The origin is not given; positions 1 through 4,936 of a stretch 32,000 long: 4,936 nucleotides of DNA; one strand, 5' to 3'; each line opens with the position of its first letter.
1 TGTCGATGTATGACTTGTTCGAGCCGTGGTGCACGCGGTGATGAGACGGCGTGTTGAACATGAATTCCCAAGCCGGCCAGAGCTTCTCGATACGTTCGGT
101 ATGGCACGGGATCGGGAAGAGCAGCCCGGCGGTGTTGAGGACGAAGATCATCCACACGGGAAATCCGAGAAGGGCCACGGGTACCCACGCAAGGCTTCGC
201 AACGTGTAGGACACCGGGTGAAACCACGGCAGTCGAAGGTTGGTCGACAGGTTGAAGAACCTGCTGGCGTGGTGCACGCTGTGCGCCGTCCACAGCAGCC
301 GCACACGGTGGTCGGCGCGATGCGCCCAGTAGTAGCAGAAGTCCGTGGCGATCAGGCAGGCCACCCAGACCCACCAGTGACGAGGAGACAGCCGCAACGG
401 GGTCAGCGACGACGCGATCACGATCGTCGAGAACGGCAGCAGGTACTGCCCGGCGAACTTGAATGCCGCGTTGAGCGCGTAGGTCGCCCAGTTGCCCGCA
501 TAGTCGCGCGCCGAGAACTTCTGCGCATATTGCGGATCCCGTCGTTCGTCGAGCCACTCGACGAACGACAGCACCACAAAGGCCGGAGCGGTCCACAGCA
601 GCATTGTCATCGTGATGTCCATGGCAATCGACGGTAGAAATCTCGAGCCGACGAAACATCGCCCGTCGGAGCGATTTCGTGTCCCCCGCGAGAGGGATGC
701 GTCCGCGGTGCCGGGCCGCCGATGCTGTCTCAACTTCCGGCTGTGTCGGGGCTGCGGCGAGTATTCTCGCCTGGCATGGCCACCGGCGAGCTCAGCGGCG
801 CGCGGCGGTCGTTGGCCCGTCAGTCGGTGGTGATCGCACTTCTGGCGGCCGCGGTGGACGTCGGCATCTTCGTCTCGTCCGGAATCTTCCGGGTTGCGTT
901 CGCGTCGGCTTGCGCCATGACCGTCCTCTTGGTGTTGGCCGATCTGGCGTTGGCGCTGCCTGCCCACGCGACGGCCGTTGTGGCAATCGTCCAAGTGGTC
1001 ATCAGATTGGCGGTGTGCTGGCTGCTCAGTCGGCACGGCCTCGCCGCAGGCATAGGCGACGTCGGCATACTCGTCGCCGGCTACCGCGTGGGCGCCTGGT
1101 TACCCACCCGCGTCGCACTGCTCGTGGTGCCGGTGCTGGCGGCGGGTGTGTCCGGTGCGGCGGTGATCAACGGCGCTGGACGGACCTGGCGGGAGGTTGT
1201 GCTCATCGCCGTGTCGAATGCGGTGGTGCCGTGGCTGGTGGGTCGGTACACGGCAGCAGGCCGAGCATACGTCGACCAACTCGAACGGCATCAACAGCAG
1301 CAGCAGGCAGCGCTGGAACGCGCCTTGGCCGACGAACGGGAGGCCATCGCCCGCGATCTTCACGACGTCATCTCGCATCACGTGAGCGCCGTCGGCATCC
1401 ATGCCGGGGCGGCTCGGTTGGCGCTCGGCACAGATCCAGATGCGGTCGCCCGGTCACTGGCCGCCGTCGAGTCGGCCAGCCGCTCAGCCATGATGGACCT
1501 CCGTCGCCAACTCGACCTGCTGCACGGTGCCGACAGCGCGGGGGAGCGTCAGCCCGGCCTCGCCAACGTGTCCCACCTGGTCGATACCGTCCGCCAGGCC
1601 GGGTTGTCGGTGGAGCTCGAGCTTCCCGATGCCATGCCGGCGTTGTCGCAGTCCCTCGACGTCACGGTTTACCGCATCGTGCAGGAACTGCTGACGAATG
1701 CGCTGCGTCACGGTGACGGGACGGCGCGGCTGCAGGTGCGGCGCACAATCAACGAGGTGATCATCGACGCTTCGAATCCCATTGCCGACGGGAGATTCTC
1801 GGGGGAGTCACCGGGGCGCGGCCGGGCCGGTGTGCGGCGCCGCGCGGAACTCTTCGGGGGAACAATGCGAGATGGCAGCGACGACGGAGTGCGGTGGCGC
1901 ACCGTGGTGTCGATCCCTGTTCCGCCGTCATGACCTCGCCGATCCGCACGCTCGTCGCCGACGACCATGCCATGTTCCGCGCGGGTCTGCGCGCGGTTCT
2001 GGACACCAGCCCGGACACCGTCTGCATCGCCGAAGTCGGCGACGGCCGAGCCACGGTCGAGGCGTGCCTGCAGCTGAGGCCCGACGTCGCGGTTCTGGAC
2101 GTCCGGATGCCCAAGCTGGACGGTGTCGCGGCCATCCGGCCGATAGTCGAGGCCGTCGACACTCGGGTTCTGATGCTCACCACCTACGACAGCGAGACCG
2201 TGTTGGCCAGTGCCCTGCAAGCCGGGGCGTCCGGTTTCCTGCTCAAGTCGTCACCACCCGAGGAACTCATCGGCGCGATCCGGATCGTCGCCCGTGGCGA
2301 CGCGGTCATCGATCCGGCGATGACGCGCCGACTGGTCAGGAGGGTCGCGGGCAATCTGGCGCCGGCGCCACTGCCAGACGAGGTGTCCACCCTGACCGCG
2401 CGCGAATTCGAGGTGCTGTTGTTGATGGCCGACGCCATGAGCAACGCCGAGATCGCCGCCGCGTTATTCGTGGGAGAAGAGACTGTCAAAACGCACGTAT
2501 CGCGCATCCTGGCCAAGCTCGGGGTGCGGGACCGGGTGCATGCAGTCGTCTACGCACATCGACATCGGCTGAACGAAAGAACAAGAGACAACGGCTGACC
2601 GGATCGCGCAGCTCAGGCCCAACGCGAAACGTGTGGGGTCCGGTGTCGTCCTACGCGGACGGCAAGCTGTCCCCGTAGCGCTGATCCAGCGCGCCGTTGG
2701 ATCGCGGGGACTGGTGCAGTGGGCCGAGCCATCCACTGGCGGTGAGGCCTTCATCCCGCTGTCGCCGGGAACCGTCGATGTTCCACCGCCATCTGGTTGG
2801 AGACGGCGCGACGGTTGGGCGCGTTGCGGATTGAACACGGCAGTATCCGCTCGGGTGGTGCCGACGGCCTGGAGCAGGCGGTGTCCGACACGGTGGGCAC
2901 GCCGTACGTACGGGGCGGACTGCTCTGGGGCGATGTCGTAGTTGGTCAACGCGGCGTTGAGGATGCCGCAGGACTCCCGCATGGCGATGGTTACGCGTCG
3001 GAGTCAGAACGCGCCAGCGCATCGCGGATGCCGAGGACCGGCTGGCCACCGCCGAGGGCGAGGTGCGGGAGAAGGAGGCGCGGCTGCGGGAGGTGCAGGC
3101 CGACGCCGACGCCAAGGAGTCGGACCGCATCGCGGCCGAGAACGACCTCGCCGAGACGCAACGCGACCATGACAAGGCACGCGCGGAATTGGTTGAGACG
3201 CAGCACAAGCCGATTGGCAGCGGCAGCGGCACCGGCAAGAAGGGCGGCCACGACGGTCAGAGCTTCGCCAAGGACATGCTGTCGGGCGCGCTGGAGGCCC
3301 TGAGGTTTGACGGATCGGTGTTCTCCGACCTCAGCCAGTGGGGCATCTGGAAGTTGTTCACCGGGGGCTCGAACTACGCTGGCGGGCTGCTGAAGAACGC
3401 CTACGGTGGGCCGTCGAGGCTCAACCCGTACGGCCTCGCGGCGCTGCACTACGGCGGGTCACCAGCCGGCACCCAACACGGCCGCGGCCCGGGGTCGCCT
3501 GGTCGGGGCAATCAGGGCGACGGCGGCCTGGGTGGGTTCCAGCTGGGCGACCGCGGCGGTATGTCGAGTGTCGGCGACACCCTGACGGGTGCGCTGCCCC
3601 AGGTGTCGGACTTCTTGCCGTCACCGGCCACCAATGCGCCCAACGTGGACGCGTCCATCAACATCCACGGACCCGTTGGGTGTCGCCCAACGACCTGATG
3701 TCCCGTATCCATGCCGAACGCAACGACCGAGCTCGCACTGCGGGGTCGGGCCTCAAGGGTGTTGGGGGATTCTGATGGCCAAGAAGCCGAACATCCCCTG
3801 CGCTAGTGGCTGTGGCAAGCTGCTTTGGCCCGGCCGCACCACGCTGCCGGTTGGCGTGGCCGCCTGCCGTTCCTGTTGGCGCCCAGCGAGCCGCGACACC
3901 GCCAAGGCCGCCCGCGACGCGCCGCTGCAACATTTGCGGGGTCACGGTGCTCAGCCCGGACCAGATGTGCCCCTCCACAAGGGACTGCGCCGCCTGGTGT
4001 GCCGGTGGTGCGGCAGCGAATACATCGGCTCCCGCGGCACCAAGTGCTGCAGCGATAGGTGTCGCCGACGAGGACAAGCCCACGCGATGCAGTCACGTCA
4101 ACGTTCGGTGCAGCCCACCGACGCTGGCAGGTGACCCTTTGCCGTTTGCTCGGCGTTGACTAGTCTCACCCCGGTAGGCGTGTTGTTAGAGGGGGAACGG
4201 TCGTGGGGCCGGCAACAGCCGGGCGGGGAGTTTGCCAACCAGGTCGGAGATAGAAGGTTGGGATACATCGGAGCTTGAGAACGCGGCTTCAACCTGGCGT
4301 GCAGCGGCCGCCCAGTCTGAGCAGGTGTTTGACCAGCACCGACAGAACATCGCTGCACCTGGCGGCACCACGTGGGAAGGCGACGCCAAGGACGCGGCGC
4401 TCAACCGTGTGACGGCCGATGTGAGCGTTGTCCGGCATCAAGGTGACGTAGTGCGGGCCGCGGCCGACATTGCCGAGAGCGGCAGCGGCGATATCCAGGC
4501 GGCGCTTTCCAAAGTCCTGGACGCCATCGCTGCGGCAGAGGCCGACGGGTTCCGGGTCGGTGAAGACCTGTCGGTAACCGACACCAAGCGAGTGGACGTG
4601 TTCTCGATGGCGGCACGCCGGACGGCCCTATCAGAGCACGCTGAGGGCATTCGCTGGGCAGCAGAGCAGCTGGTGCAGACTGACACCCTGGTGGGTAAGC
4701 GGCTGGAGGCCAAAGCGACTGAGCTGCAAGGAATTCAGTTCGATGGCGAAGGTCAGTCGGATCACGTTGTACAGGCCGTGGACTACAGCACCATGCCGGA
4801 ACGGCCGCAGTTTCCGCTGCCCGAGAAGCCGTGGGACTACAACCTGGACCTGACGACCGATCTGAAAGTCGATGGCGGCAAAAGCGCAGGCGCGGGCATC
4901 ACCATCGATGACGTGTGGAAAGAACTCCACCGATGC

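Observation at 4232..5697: Candidate T7SS-style polymorphic toxin with an unassigned effector domain, coupled to a small multi-pass membrane protein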

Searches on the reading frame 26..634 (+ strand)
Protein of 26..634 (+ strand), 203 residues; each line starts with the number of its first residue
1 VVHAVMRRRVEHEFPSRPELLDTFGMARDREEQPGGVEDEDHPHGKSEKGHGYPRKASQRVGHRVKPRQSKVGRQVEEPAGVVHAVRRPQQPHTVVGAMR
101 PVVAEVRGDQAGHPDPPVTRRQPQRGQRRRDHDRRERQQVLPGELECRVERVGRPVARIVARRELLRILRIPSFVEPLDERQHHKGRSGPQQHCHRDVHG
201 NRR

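Call 44: search_protein_families(library=phrogs, proteins=[window:26-634:+], max_evalue=0.01)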
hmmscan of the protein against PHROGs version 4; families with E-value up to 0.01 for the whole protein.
window:26-634:+ (203 aa): 0 families
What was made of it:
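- Tried and rejected: PHROGs gave no match for the toxin and only a non-significant one for the partner (call 44).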

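Call 45: search_protein_families(library=pfam, proteins=[window:26-634:+], max_evalue=0.001)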
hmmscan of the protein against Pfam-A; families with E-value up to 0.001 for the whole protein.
window:26-634:+ (203 aa): 0 families

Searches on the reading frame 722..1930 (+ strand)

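Call 44: search_protein_families(library=phrogs, proteins=[window:722-1930:+], max_evalue=0.01)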
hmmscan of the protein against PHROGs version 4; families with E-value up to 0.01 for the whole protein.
window:722-1930:+ (403 aa): 1 family
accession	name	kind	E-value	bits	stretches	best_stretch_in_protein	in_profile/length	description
phrog_10776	-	unknown function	0.00019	21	1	299-387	562-652/674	-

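Call 45: search_protein_families(library=pfam, proteins=[window:722-1930:+], max_evalue=0.001)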
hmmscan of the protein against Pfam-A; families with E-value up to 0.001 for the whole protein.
window:722-1930:+ (403 aa): 2 families
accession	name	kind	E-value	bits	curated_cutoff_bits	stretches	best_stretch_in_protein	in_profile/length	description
PF07730.19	HisKA_3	-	1.7e-13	51.3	24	1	205-268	1-64/68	Histidine kinase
PF02518.31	HATPase_c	-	0.00037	21.4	26.4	0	315-399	5-108/111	Histidine kinase-, DNA gyrase B-, and HSP90-like ATPase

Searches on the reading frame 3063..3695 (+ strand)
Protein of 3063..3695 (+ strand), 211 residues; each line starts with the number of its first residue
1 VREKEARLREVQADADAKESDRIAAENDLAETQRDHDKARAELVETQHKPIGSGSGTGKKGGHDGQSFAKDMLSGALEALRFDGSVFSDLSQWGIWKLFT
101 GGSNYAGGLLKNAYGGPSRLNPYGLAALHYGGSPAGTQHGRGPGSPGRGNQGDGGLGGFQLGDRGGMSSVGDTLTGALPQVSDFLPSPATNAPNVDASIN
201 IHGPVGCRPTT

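Call 4: search_protein_families(library=pfam, proteins=[window:3063-3695:+], max_evalue=1)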
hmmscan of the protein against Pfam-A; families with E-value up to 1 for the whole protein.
window:3063-3695:+ (211 aa): 0 families

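Call 5: search_protein_families(library=ncbifam, proteins=[window:3063-3695:+], max_evalue=1)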
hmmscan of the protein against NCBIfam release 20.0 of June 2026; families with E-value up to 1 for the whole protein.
window:3063-3695:+ (211 aa): 0 families

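Call 44: search_protein_families(library=phrogs, proteins=[window:3063-3695:+], max_evalue=0.01)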
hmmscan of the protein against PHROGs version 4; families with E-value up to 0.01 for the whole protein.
window:3063-3695:+ (211 aa): 4 families
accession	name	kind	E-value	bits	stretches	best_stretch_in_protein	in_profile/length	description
phrog_10780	-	tail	5.9e-13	48.4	1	5-195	1387-1587/1694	tail length tape measure protein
phrog_971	-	lysis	8.3e-10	38.9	1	7-210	1094-1317/1338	endolysin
phrog_9228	-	tail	1.2e-05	24.8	1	7-117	1197-1328/1425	tail length tape measure protein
phrog_2337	-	tail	3.9e-05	23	1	2-72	714-777/1326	tail length tape measure protein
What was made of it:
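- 3063..3698 (+): Context: C-terminal fragment of a phage tape-measure gene, frameshifted at its end (prophage remnant). phrog_10780 tape measure E 5.9e-13 (call 44).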

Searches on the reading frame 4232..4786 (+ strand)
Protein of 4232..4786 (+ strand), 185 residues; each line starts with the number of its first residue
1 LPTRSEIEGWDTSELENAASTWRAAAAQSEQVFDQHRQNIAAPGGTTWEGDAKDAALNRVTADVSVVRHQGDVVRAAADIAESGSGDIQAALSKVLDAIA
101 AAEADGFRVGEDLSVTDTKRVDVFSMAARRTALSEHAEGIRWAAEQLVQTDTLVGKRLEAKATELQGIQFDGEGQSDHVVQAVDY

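Call 13: search_protein_families(library=pfam, proteins=[window:4232-4786:+], max_evalue=10)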
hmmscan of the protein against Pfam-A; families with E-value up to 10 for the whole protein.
window:4232-4786:+ (185 aa): 2 families
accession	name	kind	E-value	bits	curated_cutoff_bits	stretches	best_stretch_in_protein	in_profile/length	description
PF06013.18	WXG100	-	0.00083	20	27.3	1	11-56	5-49/86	Proteins of 100 residues with WXG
PF00823.25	PPE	-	0.0069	16.9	26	1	13-98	21-106/165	PPE family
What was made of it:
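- On Pfam WXG100 (PF06013) / NCBIfam TIGR03930: 20.0 bits against 27.3 (call 13).
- On Pfam PPE (PF00823): 16.9 bits against 26 (call 13).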

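Call 61: search_solved_structures(query=A3, max_evalue=10)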
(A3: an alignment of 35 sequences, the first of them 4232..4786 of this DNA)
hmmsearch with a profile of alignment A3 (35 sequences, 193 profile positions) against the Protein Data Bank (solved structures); distinct sequences matched with E-value up to 10: 2.
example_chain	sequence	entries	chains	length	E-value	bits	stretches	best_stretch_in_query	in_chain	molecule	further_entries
6eri_AO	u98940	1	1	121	0.76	12.5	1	115-182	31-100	50S ribosomal protein L18, chloroplastic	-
5h1s_Q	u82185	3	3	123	0.77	12.4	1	115-182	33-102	50S ribosomal protein L18 | protein L18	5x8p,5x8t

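Call 62: search_protein_families(library=pfam, alignment_id=A3, max_evalue=0.01)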
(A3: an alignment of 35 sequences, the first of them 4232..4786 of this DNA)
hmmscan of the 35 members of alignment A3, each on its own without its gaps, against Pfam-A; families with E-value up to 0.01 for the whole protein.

A. member 1, window:4232-4786:+ (185 aa): 2 families
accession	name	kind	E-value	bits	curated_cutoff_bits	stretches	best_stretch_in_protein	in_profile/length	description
PF06013.18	WXG100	-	0.00083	20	27.3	1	11-56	5-49/86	Proteins of 100 residues with WXG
PF00823.25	PPE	-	0.0069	16.9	26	1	13-98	21-106/165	PPE family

B. families by the number of members that match (of 35 scanned): 3 families
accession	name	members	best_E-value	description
PF00823.25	PPE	13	9.5e-05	PPE family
PF06013.18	WXG100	3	0.00083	Proteins of 100 residues with WXG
PF14748.11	P5CR_dimer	1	0.0063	Pyrroline-5-carboxylate reductase dimerisation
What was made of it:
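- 4232..4741 (+): N-terminal helical T7SS-targeting domain (res 1-170): helix 13-41, WEG turn, helix 51-104, short beta-hairpin, helix 123-166. Pfam WXG100 E 8e-4 and PPE E 7e-3, both below cut-off (calls 13, 62).
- On Pfam WXG100 (PF06013) / NCBIfam TIGR03930: Only 3 of 35 N-domain homologues reach E below 0.01 (call 62).
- On Pfam PPE (PF00823): 13 of 35 homologues match at E below 0.01, best 9.5e-5 (call 62).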

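Call 66: predict_structure(alignment_id=A3)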
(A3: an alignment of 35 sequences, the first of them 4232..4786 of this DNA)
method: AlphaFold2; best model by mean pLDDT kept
length: 185 residues; sequences in the alignment: 35
mean_pLDDT: 93.0   pTM: 0.82
mean pLDDT of the five models: 93.0, 92.3, 91.8, 91.8, 91.2
residues with pLDDT >= 90: 159; 70-90: 13; 50-70: 9; < 50: 4
segments of 3 or more residues with pLDDT < 50: 181-184
pLDDT, mean of each block of 10 residues (from residue 1): 97 98 98 95 86 93 96 98 98 98 98 97 93 98 98 98 94 61 50
secondary structure, 60 per line:
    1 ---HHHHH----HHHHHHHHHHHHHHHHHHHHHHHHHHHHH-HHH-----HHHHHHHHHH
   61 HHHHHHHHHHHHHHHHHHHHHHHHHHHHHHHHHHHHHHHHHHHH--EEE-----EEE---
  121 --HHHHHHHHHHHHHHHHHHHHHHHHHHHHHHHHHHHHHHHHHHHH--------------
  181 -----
elements in order: H4-8 H13-41 H51-104 E107-109 E115-117 H123-166
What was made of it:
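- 4232..4741 (+): AF2 pLDDT 93, pTM 0.82 (call 66).
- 4373..4381 (+): W48-E49-G50 motif at the hairpin turn. Position between helices in the model (call 66).
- On PEST / Eat-type ESX-secreted polymorphic toxin cassette: AF2 model pLDDT 93 with WEG between helices 13-41 and 51-104 (call 66).
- Checked: In the AF2 model it lies in the turn between helices 13-41 and 51-104 (call 66).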

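Call 69: fold_search(model_id=the predicted structure, library=pdb)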
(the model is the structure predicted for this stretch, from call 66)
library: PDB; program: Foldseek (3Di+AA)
matches with E <= 10: 609; with E <= 0.001: 0
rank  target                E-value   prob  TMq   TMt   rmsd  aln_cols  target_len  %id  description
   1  5xfs_B                3.7e-02  0.97  0.39  0.40   8.7       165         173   14  Crystal structure of PE8-PPE15 in complex with EspG5 from M. tuberculosis (released 2017-08-30)
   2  4nqi_C                4.3e-02  1.00  0.47  0.39  10.1       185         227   10  Structure of the N-terminal I-BAR domain (1-259) of D.Discoideum IBARa (released 2014-02-05)
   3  7pi6_A                4.3e-02  0.97  0.41  0.35  14.5       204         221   10  Trypanosoma brucei ISG65 bound to human complement C3d (released 2022-07-27)
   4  3plt_B                4.8e-02  0.99  0.45  0.42   6.2       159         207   11  Crystal structure of Lsp1 from Saccharomyces cerevisiae (released 2011-06-22)
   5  5jdo_A                5.0e-02  0.98  0.43  0.33  10.7       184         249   12  T. congolense haptoglobin-haemoglobin receptor in complex with haemoglobin (released 2016-04-27)
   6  4nqi_D                5.6e-02  0.93  0.31  0.25  13.0       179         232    9  Structure of the N-terminal I-BAR domain (1-259) of D.Discoideum IBARa (released 2014-02-05)
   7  4nqi_B                7.3e-02  0.91  0.33  0.28  10.2       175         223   11  Structure of the N-terminal I-BAR domain (1-259) of D.Discoideum IBARa (released 2014-02-05)
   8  6xz6_A                7.7e-02  0.95  0.40  0.35  12.2       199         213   14  Structure of the trypanosome brucei factor H receptor bound to domain D5 of bovine factor H (released 2020-03-25)
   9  3plt_C                8.6e-02  0.92  0.39  0.35   6.8       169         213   11  Crystal structure of Lsp1 from Saccharomyces cerevisiae (released 2011-06-22)
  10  3plt_A                1.1e-01  0.97  0.42  0.38   7.3       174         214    9  Crystal structure of Lsp1 from Saccharomyces cerevisiae (released 2011-06-22)
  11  7pi6_C                1.1e-01  0.92  0.41  0.39  10.0       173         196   12  Trypanosoma brucei ISG65 bound to human complement C3d (released 2022-07-27)
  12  8a1g_D                1.1e-01  0.66  0.30  0.30  10.4       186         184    8  Structure of the SNX1-SNX5 complex (released 2023-06-14)
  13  1x04                  1.2e-01  0.63  0.27  0.26  10.8       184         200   10  Crystal structure of endophilin BAR domain (mutant) (released 2006-05-02)
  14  8ceg_A                1.2e-01  0.57  0.28  0.27  15.8       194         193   14  BAR domain protein FAM92A1 essential for mitochondrial membrane remodeling (released 2024-02-21)
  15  1x03                  1.3e-01  0.54  0.24  0.21  17.8       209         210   11  Crystal structure of endophilin BAR domain (released 2006-05-02)
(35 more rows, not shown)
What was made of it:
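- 4232..4741 (+): Foldseek top hits include PPE15, EspB, PPE4 and PPE41, with weak E-values (call 69).
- Folds: N-domain pLDDT 93, with its best matches among PPE and EspB proteins (calls 66, 69). Its Foldseek E-values are weak (0.04-0.4) and are shared with BAR-type helical bundles (call 69).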
